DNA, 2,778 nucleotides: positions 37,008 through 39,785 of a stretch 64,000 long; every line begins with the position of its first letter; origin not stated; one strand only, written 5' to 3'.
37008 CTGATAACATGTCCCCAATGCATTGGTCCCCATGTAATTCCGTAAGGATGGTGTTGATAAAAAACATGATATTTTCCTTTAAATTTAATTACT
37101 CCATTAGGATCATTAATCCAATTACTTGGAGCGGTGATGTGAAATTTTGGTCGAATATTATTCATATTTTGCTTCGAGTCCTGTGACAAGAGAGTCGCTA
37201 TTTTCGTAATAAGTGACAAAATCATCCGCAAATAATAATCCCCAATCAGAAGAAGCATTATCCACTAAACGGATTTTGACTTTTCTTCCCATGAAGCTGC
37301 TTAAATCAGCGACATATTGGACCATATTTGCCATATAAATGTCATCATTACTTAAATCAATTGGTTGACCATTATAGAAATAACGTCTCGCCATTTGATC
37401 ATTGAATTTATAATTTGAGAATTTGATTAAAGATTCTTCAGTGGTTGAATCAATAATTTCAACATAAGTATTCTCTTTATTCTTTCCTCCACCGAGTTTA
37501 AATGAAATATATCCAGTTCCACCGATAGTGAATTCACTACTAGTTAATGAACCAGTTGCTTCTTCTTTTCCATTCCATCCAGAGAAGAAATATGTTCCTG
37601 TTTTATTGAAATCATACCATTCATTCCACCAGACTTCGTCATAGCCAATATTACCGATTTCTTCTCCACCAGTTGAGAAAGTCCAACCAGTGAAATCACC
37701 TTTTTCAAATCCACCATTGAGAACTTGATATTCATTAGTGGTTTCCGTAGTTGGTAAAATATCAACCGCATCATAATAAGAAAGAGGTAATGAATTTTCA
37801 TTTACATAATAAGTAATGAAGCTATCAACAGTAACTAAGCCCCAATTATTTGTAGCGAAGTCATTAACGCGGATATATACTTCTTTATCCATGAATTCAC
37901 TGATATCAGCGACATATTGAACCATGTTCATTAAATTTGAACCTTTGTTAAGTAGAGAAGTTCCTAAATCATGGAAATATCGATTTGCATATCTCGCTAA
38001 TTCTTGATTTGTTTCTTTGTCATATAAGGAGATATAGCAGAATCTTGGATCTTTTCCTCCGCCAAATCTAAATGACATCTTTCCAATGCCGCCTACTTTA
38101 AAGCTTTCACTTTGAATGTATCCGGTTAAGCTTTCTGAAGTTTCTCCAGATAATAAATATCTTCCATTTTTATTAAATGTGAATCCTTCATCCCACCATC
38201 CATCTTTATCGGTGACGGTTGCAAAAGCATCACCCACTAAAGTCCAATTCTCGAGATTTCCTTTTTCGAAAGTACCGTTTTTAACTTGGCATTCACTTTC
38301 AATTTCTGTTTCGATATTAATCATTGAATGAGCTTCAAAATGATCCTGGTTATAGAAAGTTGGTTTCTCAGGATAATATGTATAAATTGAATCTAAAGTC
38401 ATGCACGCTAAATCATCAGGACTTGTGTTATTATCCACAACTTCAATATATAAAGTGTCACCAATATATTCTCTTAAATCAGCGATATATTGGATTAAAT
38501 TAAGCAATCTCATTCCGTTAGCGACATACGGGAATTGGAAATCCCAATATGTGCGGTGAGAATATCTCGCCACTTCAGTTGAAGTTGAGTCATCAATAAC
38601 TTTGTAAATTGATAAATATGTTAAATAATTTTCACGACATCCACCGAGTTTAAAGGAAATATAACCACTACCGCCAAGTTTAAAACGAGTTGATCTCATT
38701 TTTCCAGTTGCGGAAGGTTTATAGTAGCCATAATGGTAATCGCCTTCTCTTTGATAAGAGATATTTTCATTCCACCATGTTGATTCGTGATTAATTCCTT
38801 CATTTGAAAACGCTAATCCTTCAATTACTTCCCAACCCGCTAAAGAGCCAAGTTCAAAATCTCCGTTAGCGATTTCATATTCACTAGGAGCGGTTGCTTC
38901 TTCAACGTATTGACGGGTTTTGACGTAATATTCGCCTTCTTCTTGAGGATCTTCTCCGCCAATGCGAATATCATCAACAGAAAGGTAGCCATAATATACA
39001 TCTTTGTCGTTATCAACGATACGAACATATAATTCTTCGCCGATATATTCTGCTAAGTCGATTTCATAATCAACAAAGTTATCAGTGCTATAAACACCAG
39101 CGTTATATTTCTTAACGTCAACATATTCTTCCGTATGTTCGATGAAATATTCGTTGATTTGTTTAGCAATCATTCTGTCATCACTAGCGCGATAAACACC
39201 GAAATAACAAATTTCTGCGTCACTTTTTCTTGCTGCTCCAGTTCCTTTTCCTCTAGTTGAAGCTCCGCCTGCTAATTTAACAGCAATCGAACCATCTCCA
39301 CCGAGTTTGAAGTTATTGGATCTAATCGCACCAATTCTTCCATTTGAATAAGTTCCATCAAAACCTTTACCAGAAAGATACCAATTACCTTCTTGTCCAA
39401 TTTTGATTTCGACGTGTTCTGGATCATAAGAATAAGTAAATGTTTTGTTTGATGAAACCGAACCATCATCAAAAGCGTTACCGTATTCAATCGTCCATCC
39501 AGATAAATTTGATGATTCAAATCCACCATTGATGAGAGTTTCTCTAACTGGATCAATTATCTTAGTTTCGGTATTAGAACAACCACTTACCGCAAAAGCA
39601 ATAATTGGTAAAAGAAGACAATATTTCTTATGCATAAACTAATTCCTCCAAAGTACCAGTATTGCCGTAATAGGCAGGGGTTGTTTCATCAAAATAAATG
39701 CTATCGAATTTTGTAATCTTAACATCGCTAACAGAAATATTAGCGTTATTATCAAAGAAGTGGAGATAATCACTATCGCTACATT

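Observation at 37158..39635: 825-aa lipoprotein composed solely of four tandem copies of a ~190-aa module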

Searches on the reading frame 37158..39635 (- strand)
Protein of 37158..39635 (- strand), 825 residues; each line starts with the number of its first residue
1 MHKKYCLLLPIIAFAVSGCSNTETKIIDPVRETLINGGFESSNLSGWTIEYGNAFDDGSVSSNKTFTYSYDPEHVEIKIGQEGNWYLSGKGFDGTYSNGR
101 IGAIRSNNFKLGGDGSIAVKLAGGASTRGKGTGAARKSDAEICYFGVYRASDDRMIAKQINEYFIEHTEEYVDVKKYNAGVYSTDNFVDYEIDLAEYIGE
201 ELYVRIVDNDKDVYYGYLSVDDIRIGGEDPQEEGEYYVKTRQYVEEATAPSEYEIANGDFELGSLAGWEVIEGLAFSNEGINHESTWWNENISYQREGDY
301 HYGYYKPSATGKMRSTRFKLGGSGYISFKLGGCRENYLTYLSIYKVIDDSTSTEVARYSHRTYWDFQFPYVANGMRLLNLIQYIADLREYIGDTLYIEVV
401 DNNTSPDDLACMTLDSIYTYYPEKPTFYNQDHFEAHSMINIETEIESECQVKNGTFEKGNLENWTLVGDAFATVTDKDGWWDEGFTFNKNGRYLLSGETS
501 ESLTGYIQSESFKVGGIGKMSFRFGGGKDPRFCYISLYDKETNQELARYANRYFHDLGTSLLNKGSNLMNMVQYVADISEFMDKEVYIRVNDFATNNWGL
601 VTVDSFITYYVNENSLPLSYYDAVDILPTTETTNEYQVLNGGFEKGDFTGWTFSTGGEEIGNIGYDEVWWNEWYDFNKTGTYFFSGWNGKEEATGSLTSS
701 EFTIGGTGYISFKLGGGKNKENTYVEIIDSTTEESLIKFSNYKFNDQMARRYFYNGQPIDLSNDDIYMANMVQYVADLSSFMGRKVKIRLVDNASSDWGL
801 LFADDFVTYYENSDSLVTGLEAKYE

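Call 3: search_protein_families(library=pfam, proteins=[window:37158-39635:-], max_evalue=1)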
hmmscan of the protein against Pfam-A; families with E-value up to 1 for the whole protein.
window:37158-39635:- (825 aa): 2 families
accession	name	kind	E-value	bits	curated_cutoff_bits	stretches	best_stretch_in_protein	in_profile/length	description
PF00932.25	LTD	-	0.025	15.4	34.3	0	34-69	27-68/109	Lamin Tail Domain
PF02018.23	CBM_4_9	-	0.24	12.2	25.9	1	451-478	4-31/136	Carbohydrate binding domain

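Call 4: search_protein_families(library=ncbifam, proteins=[window:37158-39635:-], max_evalue=1)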
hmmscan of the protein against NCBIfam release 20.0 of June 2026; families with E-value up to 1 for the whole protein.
window:37158-39635:- (825 aa): 1 family
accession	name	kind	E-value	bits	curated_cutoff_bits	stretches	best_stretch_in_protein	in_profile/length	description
NF033675.1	NTTRR-F1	subfamily_domain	8.2e-07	29.3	70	1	637-654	5-22/155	NTTRR-F1 domain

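Call 7: search_solved_structures(query=window:37158-39635:-, max_evalue=10, show_alignments=2)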
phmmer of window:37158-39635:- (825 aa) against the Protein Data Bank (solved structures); distinct sequences matched with E-value up to 10: 0.

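Call 8: find_homologous_proteins(query=window:37158-39635:-, max_evalue=0.001)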
Query window:37158-39635:- (825 aa): 844 proteins with E <= 0.001 among 8000 candidates; the best 120 are listed.
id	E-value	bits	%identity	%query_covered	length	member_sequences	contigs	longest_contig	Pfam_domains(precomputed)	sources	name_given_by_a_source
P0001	0.0e+0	1881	99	100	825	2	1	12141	-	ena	-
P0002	0.0e+0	1524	79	100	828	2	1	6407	-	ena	-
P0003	0.0e+0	1370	72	100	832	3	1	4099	-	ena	-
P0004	0.0e+0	1368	71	100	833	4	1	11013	-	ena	-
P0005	0.0e+0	1309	69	100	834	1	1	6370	-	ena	-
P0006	0.0e+0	1203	63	99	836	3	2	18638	-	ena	-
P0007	0.0e+0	1184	63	98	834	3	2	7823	-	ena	-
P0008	0.0e+0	1182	65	97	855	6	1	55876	-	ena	-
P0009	0.0e+0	1176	64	96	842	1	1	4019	-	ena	-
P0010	0.0e+0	1174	64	96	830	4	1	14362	-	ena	-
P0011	0.0e+0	1168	62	100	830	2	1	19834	-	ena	-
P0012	0.0e+0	1166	63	97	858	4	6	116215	-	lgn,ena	-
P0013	0.0e+0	1164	63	99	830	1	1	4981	-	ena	-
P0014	0.0e+0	1163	62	100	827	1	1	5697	-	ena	-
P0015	0.0e+0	1163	63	98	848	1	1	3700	-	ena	-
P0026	0.0e+0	1115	61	96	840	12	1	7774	PF02018.24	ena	-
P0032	0.0e+0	1092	59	99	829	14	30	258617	-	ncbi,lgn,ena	-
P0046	0.0e+0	1035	57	100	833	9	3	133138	-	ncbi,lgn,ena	-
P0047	0.0e+0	1035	57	98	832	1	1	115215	-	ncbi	-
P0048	0.0e+0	1034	57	97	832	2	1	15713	-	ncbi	-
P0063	0.0e+0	1020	56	97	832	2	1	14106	-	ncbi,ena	-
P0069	0.0e+0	1016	56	100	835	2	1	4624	-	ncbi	-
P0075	1.0e-296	1005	56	99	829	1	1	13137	-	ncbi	-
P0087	1.5e-293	994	57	98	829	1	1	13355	-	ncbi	-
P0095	1.4e-292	991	55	100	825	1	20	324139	-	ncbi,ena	-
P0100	8.0e-292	989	55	100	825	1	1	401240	-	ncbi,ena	-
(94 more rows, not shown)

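Call 15: find_related_loci(query=A1, collection=genome_contigs, flank=10000)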
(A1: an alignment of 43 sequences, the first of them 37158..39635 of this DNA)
Query A1 (825 aa) in genome_contigs; peptide patterns used: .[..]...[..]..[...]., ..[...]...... (x = any residue, [..] = any of these).
202 stretches matched a pattern; 119 encode a relative of the query (tblastn E <= 1e-3); the best 80 are kept; 80 distinct loci.
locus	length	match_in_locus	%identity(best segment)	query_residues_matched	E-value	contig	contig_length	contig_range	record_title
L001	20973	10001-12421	64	15-821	0e+0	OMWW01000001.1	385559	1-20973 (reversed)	uncultured Erysipelotrichaceae bacterium isolate RUG042 genome assembly, contig: scaffold_1, whole genome shotgun sequen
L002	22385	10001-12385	63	33-824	0e+0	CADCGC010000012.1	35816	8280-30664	MAG: uncultured Erysipelotrichaceae bacterium isolate RUG14619 genome assembly, contig: RUG14619_asm_12, whole genome sh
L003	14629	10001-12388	61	33-823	0e+0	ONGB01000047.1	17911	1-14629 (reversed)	uncultured Erysipelotrichaceae bacterium isolate RUG275 genome assembly, contig: scaffold_4235, whole genome shotgun seq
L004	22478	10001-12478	59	3-816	0e+0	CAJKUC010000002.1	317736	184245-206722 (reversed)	MAG TPA_asm: uncultured Catabacter sp. isolate ERR1600697-bin.3 genome assembly, contig: NODE_15_length_317736_cov_16.73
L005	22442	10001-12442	57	1-823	0e+0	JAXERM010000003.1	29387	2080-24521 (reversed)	MAG: Bacilli bacterium isolate SUG2489 k141_216387, whole genome shotgun sequence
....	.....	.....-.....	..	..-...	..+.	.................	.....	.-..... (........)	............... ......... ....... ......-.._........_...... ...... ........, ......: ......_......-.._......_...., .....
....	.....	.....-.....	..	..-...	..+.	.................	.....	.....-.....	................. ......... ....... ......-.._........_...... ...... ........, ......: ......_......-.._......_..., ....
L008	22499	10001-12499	57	1-816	0e+0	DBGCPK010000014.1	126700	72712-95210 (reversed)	MAG TPA_asm: Bacilli bacterium isolate MAG11536 contig14, whole genome shotgun sequence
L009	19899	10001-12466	56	7-819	0e+0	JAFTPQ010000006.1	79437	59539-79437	MAG: Clostridia bacterium isolate RGIG4035 Roe_deer_Cecum-5__c3161, whole genome shotgun sequence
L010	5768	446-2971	57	4-823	0e+0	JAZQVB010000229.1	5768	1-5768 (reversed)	MAG: Anaeroplasma sp. isolate T1900045172_TC20190168.MAGScoT_cleanbin_000006 SGB_5198_k141_168348, whole genome shotgun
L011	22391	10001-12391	56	33-818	0e+0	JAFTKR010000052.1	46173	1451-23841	MAG: Clostridia bacterium isolate RGIG3906 Roe_deer_Cecum-2__c524579, whole genome shotgun sequence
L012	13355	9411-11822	57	7-816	0e+0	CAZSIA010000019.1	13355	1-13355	MAG TPA_asm: uncultured Anaeroplasmataceae bacterium isolate SRP315200_co1_661 genome assembly, contig: NODE_9768_length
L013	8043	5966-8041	63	15-818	0e+0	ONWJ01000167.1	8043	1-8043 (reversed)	uncultured Erysipelotrichaceae bacterium isolate RUG696 genome assembly, contig: k87_28110260, whole genome shotgun sequ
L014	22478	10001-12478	60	3-823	0e+0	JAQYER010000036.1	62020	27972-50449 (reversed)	MAG: Bacillales bacterium isolate SUG1798 k141_3085817, whole genome shotgun sequence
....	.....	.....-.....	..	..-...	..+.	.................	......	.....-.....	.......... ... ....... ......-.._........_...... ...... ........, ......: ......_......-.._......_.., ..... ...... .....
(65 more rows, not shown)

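Call 28: search_protein_families(library=pfam, alignment_id=A1, max_evalue=0.1)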
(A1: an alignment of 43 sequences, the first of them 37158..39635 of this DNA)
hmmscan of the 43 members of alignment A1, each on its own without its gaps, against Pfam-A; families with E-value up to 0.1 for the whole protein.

A. member 1, window:37158-39635:- (825 aa): 1 family
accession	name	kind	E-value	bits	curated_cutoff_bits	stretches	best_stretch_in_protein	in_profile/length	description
PF00932.25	LTD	-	0.025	15.4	34.3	0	34-69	27-68/109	Lamin Tail Domain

B. families by the number of members that match (of 43 scanned): 10 families
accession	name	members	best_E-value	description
PF02018.23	CBM_4_9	35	7.5e-05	Carbohydrate binding domain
PF00932.25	LTD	19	6e-05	Lamin Tail Domain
PF08358.15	Flexi_CP_N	6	0.00019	Carlavirus coat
PF01938.26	TRAM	4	0.0053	TRAM domain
PF20322.3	DUF6617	2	0.003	Family of unknown function (DUF6617)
PF13754.12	Big_3_4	2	0.038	Domain of unknown function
PF08139.17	LPAM_1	1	0.016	Prokaryotic membrane lipoprotein lipid attachment site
PF21827.1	New_glue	1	0.022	New glue protein family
PF09853.14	DUF2080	1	0.039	Putative transposon-encoded protein (DUF2080)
PF20612.3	SHOCT_2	1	0.051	SHOCT domain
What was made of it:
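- On Pfam CBM_4_9 (PF02018): 35 of 43 orthologues give weak hits, best E = 7.5e-5 (call 28).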

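Call 29: predict_structure(alignment_id=A1)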
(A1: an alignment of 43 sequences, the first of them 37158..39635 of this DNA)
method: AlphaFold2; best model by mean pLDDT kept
length: 825 residues; sequences in the alignment: 43
mean_pLDDT: 87.2   pTM: 0.65
mean pLDDT of the five models: 87.2, 85.5, 85.4, 84.6, 81.1
residues with pLDDT >= 90: 481; 70-90: 289; 50-70: 17; < 50: 38
segments of 3 or more residues with pLDDT < 50: 1-28, 366-375
pLDDT, mean of each block of 10 residues (from residue 1): 35 39 44 90 93 91 87 84 93 82 94 93 89 85 95 95 82 83 87 94 95 88 92 88 89 95 93 90 74 80 82 95 91 84 89 90 50 55 88 93 81 90 85 84 83 93 94 91 86 91 93 95 93 96 96 87 82 95 97 88 93 85 89 86 92 85 92 92 93 93 95 93 95 95 91 89 93 95 96 88 95 91 86
secondary structure, 60 per line:
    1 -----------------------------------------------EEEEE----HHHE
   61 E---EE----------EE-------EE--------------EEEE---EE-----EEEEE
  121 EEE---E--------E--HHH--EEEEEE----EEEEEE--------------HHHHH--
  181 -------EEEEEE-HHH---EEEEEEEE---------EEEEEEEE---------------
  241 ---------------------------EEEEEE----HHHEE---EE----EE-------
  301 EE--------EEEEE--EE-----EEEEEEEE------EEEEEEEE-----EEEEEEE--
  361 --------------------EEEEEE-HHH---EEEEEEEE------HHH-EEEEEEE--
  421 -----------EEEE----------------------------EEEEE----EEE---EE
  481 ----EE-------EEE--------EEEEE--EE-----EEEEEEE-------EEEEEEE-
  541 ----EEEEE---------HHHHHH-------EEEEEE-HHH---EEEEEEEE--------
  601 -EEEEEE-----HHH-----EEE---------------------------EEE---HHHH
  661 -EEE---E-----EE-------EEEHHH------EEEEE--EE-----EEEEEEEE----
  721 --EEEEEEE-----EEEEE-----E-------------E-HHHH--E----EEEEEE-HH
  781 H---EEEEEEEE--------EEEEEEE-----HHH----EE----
elements in order (helices of 4 or more, strands of 3 or more residues): E48-52 E102-105 E116-123 E144-149 E154-159 H174-178 E188-193 E201-208 E218-225 E268-273 E311-315 E325-332 E339-346 E352-358 E381-386 E394-401 E412-418 E432-435 E464-468 E473-475 E494-496 E505-509 E519-525 E533-539 E545-549 H559-564 E572-577 E585-592 E602-607 E621-623 E651-653 H657-660 E662-664 E683-685 E695-699 E709-716 E723-729 E735-739 H761-764 E772-777 E785-792 E801-807
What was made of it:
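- P825 is predicted as a fairly rigid multi-domain body, pTM 0.65 (call 29).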

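Call 31: fold_search(model_id=the predicted structure, library=pdb)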
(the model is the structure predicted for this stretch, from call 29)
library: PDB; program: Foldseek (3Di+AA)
matches with E <= 10: 1315; with E <= 0.001: 61
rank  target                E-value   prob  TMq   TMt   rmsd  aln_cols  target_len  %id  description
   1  5b4x_A                1.6e-19  1.00  0.14  0.16  23.9       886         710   10  Crystal structure of the ApoER2 ectodomain in complex with the Reelin R56 fragment (released 2017-04-26)
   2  5b4x_C                4.9e-18  1.00  0.16  0.18  23.8       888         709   10  Crystal structure of the ApoER2 ectodomain in complex with the Reelin R56 fragment (released 2017-04-26)
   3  2e26_A                4.9e-18  1.00  0.14  0.16  23.9       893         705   10  Crystal structure of two repeat fragment of reelin (released 2007-05-22)
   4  3a7q_A                9.0e-17  1.00  0.14  0.16  23.4       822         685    9  Structural basis for specific recognition of reelin by its receptors (released 2010-03-23)
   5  6a48                  4.2e-13  1.00  0.13  0.17  28.1       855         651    9  Crystal structure of reelin N-terminal region (released 2019-06-19)
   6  4w8j                  2.7e-10  1.00  0.13  0.12  23.9       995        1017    8  Structure of the full-length insecticidal protein Cry1Ac reveals intriguing details of toxin packaging into in vivo form (released 2014-09-17)
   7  5x7o_A                5.5e-10  1.00  0.19  0.14  26.9       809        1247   11  Crystal structure of Paenibacillus sp. 598K alpha-1,6-glucosyltransferase (released 2017-07-26)
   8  8zj4_A                1.3e-09  1.00  0.13  0.17  23.1       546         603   12  trypsinogen-EP-N619A (released 2025-05-21)
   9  8ziy_A                2.0e-09  1.00  0.15  0.20  19.8       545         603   12  trypsinogen-EP-E574A (released 2025-05-21)
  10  8w7n                  2.0e-09  1.00  0.13  0.11  23.9       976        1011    9  Crystal structure of the in-cell Cry1Aa purified from Bacillus thuringiensis (released 2024-03-06)
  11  5a55                  2.5e-09  1.00  0.16  0.13  20.5       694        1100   10  The native structure of GH101 from Streptococcus pneumoniae TIGR4 (released 2015-09-02)
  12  5a56_A                5.0e-09  1.00  0.16  0.14  20.4       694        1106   10  The structure of GH101 from Streptococcus pneumoniae TIGR4 in complex with 1-O-methyl-T-antigen (released 2015-09-02)
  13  8h3u_A                6.2e-09  1.00  0.15  0.20  20.1       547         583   12  Inhibitor-bound EP, polyA model (released 2022-11-23)
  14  5a58_A                6.9e-09  1.00  0.16  0.13  20.4       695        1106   10  The structure of GH101 D764N mutant from Streptococcus pneumoniae TIGR4 in complex with serinyl T-antigen (released 2015-09-02)
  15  6qev_B                1.2e-08  1.00  0.18  0.13  16.0       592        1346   10  EngBF DARPin Fusion 4b B6 (released 2019-11-06)
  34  8xmz_A                5.0e-05  1.00  0.14  0.69   3.9       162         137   14  Crystal structure of a novel porphyran-binding carbohydrate binding module (released 2024-01-17)
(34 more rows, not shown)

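Call 75: list_cluster_members(proteins=[P0032, P0046, P0047, P0048, P0063, P0069, P0075, P0087, P0095, P0100])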
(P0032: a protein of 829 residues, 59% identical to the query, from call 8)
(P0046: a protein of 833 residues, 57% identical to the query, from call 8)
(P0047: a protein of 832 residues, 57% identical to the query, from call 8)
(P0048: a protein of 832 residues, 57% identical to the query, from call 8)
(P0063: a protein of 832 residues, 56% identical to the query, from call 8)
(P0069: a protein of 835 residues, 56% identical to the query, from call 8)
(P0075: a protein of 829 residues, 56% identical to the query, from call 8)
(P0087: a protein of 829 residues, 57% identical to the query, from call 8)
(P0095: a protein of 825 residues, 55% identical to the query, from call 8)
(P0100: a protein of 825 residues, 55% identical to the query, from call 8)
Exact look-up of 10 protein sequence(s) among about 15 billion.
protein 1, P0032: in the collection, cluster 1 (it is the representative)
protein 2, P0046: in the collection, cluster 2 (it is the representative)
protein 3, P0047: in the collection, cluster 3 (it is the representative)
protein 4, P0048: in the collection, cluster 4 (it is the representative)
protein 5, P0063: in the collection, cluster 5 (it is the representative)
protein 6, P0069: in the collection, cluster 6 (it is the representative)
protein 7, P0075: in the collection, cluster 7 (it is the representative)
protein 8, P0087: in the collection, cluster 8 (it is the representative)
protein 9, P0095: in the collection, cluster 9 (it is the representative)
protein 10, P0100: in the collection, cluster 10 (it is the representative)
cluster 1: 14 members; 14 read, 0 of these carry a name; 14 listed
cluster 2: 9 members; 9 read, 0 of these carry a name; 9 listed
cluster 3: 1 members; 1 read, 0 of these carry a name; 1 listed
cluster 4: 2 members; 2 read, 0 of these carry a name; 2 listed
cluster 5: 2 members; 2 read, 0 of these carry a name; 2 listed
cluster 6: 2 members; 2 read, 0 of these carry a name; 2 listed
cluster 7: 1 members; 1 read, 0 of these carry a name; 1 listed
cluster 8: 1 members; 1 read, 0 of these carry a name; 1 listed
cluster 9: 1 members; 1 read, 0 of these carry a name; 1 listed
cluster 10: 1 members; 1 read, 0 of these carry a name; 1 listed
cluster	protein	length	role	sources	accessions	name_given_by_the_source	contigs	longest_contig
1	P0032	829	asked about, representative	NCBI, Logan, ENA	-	-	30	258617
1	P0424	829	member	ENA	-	-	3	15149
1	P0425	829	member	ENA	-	-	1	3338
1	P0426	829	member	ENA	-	-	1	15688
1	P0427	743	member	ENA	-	-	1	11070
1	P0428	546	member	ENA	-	-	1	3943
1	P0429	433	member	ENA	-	-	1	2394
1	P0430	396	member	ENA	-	-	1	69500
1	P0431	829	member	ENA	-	-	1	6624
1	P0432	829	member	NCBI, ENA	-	-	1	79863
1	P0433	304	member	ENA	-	-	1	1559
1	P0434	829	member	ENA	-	-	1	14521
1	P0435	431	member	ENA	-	-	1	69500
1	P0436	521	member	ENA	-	-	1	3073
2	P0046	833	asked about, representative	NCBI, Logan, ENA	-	-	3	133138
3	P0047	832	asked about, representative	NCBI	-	-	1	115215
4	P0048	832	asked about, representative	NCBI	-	-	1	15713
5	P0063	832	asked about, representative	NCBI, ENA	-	-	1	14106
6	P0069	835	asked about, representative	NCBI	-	-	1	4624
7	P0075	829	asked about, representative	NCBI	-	-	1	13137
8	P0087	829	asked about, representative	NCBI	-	-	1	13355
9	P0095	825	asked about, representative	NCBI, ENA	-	-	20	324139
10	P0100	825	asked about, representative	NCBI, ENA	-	-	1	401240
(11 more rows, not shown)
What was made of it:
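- All members come from MAGs and are unnamed or annotated 'hypothetical protein' (calls 8, 75).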
